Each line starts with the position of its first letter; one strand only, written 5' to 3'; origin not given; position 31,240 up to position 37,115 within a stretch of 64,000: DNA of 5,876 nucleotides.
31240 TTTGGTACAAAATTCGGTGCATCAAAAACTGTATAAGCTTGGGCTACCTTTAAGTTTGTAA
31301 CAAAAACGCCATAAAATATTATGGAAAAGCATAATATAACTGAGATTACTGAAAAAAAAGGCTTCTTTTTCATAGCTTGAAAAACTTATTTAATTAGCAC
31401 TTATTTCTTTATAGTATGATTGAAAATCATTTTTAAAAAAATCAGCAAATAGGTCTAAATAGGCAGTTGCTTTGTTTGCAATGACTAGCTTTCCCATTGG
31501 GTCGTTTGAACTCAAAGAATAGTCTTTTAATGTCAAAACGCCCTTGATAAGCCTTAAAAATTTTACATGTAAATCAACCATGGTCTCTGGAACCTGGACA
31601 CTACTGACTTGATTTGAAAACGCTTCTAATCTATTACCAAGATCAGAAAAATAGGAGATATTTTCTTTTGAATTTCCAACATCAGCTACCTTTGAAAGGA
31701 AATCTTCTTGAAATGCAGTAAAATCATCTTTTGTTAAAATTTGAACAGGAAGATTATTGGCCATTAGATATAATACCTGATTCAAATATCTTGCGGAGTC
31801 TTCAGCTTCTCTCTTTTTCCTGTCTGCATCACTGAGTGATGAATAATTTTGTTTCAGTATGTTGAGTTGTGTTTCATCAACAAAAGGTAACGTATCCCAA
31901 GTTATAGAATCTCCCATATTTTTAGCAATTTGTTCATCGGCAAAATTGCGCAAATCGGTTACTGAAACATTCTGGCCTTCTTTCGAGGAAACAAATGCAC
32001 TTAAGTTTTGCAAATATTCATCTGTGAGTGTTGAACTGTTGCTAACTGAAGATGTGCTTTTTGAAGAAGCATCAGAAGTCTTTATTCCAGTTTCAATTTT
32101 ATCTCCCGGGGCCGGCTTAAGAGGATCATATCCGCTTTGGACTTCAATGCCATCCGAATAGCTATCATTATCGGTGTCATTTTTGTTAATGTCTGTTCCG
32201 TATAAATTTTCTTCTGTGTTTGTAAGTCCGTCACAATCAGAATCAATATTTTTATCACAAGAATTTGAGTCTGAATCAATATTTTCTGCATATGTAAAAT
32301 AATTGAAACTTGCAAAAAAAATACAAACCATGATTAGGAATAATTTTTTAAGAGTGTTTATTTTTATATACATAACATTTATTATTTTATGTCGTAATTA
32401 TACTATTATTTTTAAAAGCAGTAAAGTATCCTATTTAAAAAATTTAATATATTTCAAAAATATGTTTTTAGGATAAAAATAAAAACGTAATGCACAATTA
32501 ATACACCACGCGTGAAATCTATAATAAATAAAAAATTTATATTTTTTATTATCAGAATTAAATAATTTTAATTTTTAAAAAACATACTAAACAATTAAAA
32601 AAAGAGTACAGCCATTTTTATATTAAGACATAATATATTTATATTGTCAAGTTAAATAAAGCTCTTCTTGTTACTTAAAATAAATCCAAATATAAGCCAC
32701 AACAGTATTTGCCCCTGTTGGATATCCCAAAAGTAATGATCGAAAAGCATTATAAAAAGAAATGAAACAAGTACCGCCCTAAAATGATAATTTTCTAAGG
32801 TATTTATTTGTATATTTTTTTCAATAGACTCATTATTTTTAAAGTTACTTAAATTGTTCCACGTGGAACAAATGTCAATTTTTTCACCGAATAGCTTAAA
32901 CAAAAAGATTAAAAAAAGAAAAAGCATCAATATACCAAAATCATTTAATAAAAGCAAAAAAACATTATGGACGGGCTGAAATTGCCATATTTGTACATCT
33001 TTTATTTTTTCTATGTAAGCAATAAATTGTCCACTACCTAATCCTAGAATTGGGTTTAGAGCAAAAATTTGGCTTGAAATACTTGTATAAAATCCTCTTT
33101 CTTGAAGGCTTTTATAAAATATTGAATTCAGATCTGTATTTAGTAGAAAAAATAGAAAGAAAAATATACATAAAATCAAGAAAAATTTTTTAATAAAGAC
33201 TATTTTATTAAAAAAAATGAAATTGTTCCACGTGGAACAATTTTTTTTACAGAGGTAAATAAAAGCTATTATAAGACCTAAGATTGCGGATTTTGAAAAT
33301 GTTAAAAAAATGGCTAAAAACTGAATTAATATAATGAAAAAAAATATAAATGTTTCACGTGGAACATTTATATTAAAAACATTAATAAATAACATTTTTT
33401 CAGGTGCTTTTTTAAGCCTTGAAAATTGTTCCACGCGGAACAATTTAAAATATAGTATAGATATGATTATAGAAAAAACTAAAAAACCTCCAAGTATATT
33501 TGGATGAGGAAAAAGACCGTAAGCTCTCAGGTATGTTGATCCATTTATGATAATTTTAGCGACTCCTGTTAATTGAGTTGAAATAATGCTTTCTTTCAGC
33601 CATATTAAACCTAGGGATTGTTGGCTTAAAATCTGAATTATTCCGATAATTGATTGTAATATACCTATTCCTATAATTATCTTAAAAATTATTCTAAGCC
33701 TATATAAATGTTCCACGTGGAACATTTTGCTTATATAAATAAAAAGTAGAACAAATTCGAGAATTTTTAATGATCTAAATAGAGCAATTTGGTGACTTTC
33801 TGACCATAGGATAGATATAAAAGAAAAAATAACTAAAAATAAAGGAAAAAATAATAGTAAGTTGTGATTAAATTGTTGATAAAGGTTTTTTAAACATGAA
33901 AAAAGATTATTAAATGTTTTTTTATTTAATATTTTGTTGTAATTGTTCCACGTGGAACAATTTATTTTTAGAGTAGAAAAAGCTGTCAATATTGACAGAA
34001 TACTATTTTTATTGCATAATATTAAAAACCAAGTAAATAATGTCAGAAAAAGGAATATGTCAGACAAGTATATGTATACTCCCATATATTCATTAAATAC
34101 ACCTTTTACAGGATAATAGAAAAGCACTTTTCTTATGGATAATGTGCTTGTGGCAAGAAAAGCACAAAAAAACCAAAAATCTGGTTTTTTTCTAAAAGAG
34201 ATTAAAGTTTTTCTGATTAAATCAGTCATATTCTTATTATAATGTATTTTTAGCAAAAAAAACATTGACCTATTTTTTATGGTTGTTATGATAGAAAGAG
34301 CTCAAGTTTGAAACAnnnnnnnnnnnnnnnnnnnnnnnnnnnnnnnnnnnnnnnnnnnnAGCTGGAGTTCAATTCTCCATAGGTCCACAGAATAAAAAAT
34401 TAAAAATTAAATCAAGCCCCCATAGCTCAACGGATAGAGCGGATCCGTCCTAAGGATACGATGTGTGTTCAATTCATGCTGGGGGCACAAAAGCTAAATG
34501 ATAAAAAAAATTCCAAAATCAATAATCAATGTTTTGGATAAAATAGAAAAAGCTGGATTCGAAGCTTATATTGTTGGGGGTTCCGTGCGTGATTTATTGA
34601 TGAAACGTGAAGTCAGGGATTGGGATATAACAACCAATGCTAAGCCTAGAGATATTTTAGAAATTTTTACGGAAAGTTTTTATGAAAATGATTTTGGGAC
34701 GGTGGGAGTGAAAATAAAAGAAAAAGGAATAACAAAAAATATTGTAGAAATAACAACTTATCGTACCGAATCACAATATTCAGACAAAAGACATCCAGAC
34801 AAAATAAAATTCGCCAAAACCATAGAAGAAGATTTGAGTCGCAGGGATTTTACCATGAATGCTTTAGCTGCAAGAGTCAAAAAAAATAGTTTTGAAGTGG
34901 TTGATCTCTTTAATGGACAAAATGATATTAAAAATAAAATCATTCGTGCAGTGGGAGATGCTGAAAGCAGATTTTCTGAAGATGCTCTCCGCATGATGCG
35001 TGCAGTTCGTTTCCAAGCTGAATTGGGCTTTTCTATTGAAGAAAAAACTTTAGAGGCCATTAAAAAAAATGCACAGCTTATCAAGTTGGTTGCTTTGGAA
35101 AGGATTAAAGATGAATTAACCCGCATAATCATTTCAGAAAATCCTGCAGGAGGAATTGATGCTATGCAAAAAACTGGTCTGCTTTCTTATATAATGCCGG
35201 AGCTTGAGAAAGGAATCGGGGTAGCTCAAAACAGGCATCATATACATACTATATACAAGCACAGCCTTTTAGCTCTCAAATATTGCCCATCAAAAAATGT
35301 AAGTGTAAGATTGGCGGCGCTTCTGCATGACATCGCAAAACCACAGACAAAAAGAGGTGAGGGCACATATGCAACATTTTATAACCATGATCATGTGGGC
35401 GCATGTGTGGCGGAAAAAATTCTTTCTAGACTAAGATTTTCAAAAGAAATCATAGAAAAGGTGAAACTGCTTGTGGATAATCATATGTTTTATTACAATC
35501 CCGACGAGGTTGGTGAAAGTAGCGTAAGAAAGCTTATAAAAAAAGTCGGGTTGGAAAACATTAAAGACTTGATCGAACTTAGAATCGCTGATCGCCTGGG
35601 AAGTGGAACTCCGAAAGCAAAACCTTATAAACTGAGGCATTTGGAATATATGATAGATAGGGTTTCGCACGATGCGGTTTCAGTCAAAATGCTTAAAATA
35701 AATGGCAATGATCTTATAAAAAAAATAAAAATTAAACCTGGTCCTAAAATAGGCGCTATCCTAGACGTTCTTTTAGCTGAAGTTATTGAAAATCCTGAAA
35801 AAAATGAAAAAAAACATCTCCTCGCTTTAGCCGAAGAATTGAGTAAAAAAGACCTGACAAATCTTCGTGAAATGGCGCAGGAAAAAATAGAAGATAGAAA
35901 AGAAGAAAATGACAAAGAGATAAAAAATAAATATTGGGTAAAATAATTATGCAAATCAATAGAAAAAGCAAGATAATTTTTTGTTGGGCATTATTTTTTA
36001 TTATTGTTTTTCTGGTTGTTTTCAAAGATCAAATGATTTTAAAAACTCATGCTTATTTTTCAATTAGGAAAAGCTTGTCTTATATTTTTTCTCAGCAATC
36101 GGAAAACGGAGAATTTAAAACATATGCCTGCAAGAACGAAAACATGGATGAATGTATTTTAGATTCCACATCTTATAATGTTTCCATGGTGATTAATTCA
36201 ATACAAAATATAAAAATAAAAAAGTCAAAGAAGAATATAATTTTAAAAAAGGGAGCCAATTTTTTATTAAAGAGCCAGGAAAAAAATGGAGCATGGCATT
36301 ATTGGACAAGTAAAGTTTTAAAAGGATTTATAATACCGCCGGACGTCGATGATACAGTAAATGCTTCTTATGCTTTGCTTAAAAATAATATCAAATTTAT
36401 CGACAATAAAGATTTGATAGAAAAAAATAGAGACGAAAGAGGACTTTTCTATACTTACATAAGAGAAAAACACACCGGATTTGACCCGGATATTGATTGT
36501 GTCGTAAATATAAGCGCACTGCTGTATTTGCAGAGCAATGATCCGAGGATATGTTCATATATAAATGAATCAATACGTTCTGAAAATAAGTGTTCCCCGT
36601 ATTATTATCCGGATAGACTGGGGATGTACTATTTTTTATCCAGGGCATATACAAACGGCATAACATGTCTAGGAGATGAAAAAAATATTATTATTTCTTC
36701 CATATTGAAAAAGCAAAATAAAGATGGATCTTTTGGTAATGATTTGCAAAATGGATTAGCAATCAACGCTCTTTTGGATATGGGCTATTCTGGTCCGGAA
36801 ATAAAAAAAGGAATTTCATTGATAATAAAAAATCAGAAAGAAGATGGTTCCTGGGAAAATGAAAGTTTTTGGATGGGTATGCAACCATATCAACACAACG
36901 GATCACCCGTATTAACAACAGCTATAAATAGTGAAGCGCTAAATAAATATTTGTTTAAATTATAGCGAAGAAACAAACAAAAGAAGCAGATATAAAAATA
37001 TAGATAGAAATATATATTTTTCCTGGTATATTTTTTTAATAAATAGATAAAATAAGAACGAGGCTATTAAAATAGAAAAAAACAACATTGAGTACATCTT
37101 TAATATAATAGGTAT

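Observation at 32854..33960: Six copies of the perfect palindrome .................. inside one ORF, occupying three reading frames without breaking it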

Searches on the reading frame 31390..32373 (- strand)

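Call 13: search_protein_families(library=pfam, proteins=[window:31390-32373:-], max_evalue=0.001)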
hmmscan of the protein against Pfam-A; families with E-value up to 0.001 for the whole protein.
window:31390-32373:- (327 aa): 1 family
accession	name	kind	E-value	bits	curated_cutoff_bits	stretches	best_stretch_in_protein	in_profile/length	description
PF18884.5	TSP3_bac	-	4.4e-07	30.1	25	0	66-87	1-22/22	Bacterial TSP3 repeat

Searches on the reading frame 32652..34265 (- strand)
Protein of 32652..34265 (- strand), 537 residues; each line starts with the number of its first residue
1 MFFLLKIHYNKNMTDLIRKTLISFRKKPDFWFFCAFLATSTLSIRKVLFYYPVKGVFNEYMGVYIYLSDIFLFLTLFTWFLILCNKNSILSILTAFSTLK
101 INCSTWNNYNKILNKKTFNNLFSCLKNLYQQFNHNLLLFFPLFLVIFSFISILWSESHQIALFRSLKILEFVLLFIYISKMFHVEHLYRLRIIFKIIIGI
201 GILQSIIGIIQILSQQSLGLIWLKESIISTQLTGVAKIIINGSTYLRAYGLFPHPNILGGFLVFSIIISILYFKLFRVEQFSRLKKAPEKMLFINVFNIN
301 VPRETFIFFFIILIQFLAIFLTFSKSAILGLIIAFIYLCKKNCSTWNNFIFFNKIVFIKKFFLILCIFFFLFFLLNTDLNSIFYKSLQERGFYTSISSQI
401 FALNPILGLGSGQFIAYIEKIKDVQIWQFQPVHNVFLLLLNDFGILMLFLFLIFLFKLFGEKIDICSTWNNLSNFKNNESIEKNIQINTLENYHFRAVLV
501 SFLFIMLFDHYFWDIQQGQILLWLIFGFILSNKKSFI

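Call 8: search_protein_families(library=pfam, proteins=[window:32652-34265:-], max_evalue=0.1)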
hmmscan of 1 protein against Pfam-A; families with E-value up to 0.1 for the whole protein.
window:32652-34265:- (537 aa): 1 family
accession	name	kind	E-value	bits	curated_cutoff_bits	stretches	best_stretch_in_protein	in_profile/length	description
PF04932.20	Wzy_C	-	1.3e-09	38.5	31.7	1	311-452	2-149/149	O-Antigen ligase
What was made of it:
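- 32652..34265 (-): Host gene. It encodes a 537-aa polytopic membrane protein of the O-antigen-ligase/Wzy_C family, and all six parS sites lie in its inter-helix loops. Pfam Wzy_C scores 38.5 bits against a cut-off of 31.7 (call 8).
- On Wzy_C / O-antigen ligase family (host gene): 38.5 bits against a 31.7 cut-off, residues 311-452 (call 8).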

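Call 9: find_homologous_proteins(query=window:32655-34265:-)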
Query window:32655-34265:- (537 aa): 661 proteins with E <= 0.001 among 8000 candidates; the best 120 are listed.
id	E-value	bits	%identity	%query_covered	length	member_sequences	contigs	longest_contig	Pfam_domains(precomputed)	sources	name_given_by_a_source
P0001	0.0e+0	1100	99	98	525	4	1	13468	PF04932.21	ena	-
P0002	7.4e-294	994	88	100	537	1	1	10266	PF04932.21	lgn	-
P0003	7.6e-150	519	52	97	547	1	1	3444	PF04932.21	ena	-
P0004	2.1e-144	501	51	98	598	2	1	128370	PF04932.21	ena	-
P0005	2.4e-134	468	50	97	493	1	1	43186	PF04932.21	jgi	jgi:hypothetical protein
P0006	7.9e-129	449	45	96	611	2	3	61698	PF04932.21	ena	-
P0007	1.5e-121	425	47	97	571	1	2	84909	-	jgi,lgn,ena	-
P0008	2.8e-121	424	40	61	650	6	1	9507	PF04932.21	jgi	-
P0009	2.0e-119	418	43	95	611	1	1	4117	PF04932.21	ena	-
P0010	2.7e-118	415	42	99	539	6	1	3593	PF04932.21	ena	-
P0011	6.2e-118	413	40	97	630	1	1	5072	PF04932.21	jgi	-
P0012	7.7e-111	390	41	96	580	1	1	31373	-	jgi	-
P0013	1.1e-110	389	44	94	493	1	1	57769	PF04932.21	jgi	jgi:hypothetical protein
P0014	8.0e-108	380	43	97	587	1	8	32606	PF04932.21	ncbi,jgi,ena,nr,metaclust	ncbi:MAG: hypothetical protein US70_C0014G0012 [Parcubacteria group bacterium GW2011_GWD2_38_11]|nr:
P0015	1.1e-107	380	39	98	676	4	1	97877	PF04932.21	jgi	-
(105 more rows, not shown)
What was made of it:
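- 32652..34265 (-): There are 661 homologs, named Moranbacteria/Parcubacteria O-antigen ligase family (call 9).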

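Call 19: find_related_loci(query=A1, collection=genome_contigs, flank=10000)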
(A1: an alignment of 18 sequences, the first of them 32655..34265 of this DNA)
Query A1 (537 aa) in genome_contigs; peptide patterns used: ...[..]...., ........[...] (x = any residue, [..] = any of these).
189 stretches matched a pattern; 90 encode a relative of the query (tblastn E <= 1e-3); the best 80 are kept; 80 distinct loci.
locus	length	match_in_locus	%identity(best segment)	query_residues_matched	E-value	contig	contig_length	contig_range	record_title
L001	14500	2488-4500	41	5-535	2e-125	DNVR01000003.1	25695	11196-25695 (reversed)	MAG TPA_asm: Candidatus Moraniibacteriota bacterium isolate UBA12142 contig_2116, whole genome shotgun sequence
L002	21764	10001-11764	44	6-535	3e-124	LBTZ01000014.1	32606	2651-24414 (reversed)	MAG: Parcubacteria group bacterium GW2011_GWD2_38_11 US70_C0014, whole genome shotgun sequence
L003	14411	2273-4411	38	6-537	1e-121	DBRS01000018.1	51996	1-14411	MAG TPA_asm: Candidatus Moranbacteria bacterium UBA1362 UBA1362_contig_187, whole genome shotgun sequence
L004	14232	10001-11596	43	3-535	6e-120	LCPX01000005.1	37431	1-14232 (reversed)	MAG: Candidatus Moranbacteria bacterium GW2011_GWE1_49_15 UY41_C0005, whole genome shotgun sequence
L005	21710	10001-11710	42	6-534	2e-118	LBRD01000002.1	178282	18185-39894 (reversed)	MAG: Parcubacteria group bacterium GW2011_GWC1_36_108 UR95_C0002, whole genome shotgun sequence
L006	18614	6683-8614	39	3-529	3e-117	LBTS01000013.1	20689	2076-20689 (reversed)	MAG: Candidatus Moranbacteria bacterium GW2011_GWC2_37_8 US63_C0013, whole genome shotgun sequence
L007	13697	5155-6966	40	6-535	4e-117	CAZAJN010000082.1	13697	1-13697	MAG TPA_asm: uncultured Bdellovibrionales bacterium isolate binchicken_co169_45 genome assembly, contig: k99_366693, who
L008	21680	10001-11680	39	11-531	8e-110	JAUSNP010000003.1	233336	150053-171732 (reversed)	MAG: Candidatus Moraniibacteriota bacterium isolate E19_metabat.bin.91 E19_k141_683413, whole genome shotgun sequence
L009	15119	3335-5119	40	4-518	4e-109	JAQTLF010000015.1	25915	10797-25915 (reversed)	MAG: Candidatus Moraniibacteriota bacterium isolate STA_10 NODE_3546_length_25915_cov_7.489957_Sandtown_A, whole genome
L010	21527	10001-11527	42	6-533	9e-109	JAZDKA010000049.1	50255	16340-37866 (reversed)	MAG: Patescibacteria group bacterium isolate MEGAHIT-group-0.51 k141_18930847, whole genome shotgun sequence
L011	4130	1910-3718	39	27-535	8e-106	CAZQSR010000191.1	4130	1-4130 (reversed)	MAG TPA_asm: uncultured Ignavibacteriaceae bacterium isolate binchicken_co190_329 genome assembly, contig: NODE_32803_le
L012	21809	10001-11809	39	27-535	9e-105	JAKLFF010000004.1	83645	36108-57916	MAG: Patescibacteria group bacterium isolate RA.bin150 RA.bin150_4, whole genome shotgun sequence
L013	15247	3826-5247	43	6-533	1e-102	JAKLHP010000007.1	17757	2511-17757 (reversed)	MAG: Patescibacteria group bacterium isolate RA.bin66 RA.bin66_7, whole genome shotgun sequence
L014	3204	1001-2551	39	7-537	2e-104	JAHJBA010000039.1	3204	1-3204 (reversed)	MAG: Patescibacteria group bacterium isolate Modern_marine.mb.233 Modern_marine.mb.233_k141_1459294, whole genome shotgu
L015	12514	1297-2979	39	11-520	2e-100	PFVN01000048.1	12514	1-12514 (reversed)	MAG: Candidatus Moranbacteria bacterium CG_4_9_14_3_um_filter_42_9 CG_4_9_14_3_um_filter_150_scaffold_5277_c, whole geno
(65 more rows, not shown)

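Call 54: predict_structure(alignment_id=A1)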
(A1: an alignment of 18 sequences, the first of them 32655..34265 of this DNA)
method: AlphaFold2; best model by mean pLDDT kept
length: 537 residues; sequences in the alignment: 18
mean_pLDDT: 53.0   pTM: 0.52
mean pLDDT of the five models: 53.0, 50.8, 48.1, 43.8, 40.3
residues with pLDDT >= 90: 0; 70-90: 92; 50-70: 196; < 50: 249
segments of 3 or more residues with pLDDT < 50: 1-10, 86-136, 184-187, 215-253, 276-303, 342-357, 371-387, 404-415, 427-450, 460-488, 510-514, 532-537
pLDDT, mean of each block of 10 residues (from residue 1): 31 68 74 74 59 54 64 76 53 33 31 42 45 48 69 59 67 69 55 73 70 45 32 39 42 58 77 53 35 33 61 77 66 68 40 46 55 39 45 55 44 50 53 38 42 51 37 39 48 63 59 54 63 40
secondary structure, 60 per line:
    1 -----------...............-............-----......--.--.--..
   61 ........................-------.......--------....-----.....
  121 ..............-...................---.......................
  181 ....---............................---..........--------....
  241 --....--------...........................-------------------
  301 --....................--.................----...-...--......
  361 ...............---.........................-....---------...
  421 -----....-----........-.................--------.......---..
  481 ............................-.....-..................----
elements in order: H12-26 H28-39 E45-50 E62-66 H67-84 H92-98 H107-110 H116-134 H136-154 H158-184 H188-215 H219-228 E237-240 E243-246 H255-281 H303-322 H325-341 H355-375 H379-403 H405-408 H426-429 H435-442 H444-460 H469-475 H479-508 H510-514 H516-533
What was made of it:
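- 33944..33959 (.): parS site 1, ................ (exact). Read as CSTWNN, residues 103-108. Lies in low-pLDDT segment 86-136 (call 54).
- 33224..33239 (.): parS site 5, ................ (exact). Read as CSTWNN, residues 343-348. Lies in low-pLDDT segment 342-357 (call 54).
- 32855..32870 (.): parS site 6, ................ (exact). Read as CSTWNN, residues 466-471. Lies in low-pLDDT segment 460-488 (call 54).
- Tried and rejected: The AlphaFold2 model of the host protein was poor (mean pLDDT 53, call 54).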

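Call 63: find_encoding_contigs(protein=P0002, flank=5000, max_places=1)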
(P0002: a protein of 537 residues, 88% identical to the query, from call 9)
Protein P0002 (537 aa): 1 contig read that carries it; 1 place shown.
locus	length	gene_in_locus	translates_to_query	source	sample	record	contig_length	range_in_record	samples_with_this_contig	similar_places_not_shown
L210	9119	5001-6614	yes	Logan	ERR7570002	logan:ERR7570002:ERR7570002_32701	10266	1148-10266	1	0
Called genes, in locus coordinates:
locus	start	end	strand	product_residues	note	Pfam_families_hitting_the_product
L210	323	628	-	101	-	-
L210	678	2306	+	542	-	PF01040:UbiA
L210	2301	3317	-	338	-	PF13243:SQHop_cyclase_C (faint), PF28380:AstC-like_C (faint)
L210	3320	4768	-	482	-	PF01743:PolyA_pol, PF12627:PolyA_pol_RNAbd, PF01966:HD, PF13735:tRNA_NucTran2_2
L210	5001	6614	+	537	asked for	PF04932:Wzy_C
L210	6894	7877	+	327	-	PF18884:TSP3_bac (faint)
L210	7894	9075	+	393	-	-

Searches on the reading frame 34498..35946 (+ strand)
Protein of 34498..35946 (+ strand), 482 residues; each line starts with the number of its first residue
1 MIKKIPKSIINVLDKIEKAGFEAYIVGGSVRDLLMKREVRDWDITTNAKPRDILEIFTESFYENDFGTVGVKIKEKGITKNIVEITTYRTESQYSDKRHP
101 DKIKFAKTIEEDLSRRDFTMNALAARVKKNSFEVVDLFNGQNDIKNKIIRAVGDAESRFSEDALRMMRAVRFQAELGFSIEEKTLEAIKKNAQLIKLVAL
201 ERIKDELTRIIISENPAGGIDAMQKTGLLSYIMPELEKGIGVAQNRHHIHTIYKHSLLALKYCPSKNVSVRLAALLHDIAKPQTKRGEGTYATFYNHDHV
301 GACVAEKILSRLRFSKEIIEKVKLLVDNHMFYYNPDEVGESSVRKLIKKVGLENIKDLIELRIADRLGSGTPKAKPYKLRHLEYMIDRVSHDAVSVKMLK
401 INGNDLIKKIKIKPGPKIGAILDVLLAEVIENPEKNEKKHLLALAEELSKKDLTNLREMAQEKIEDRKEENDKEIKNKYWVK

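Call 14: search_protein_families(library=pfam, proteins=[window:34498-35946:+], max_evalue=0.001)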
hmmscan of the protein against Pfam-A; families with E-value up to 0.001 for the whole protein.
window:34498-35946:+ (482 aa): 4 families
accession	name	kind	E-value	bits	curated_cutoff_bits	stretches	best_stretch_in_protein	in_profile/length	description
PF01743.26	PolyA_pol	-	3.6e-36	124.7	23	1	23-150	1-126/126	Poly A polymerase head domain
PF12627.12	PolyA_pol_RNAbd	-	8e-20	70.8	22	1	177-237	1-61/64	Probable RNA and SrmB- binding site of polymerase A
PF13735.12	tRNA_NucTran2_2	-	4e-12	46.8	27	1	305-444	24-148/149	tRNA nucleotidyltransferase domain 2 putative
PF01966.28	HD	-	1e-08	35.9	22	1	268-367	25-113/116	HD domain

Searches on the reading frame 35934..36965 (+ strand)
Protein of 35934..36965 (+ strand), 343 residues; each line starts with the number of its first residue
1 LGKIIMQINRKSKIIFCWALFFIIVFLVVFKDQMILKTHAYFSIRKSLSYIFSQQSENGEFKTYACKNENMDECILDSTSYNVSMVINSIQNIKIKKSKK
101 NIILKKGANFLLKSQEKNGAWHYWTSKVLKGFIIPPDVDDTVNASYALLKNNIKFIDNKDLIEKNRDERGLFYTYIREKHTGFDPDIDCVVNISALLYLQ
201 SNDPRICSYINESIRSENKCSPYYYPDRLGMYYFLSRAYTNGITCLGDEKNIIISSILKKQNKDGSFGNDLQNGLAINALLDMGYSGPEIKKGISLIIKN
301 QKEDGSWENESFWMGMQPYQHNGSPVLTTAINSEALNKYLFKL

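Call 14: search_protein_families(library=pfam, proteins=[window:35934-36965:+], max_evalue=0.001)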
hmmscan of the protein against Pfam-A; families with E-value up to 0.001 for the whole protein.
window:35934-36965:+ (343 aa): 2 families
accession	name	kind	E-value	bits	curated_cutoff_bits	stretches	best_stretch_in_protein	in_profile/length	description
PF13243.12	SQHop_cyclase_C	-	6.1e-08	32.5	26.1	0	39-122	88-179/319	Squalene-hopene cyclase C-terminal domain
PF07678.20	TED_complement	-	0.00065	19.3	22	0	43-123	115-198/312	A-macroglobulin TED domain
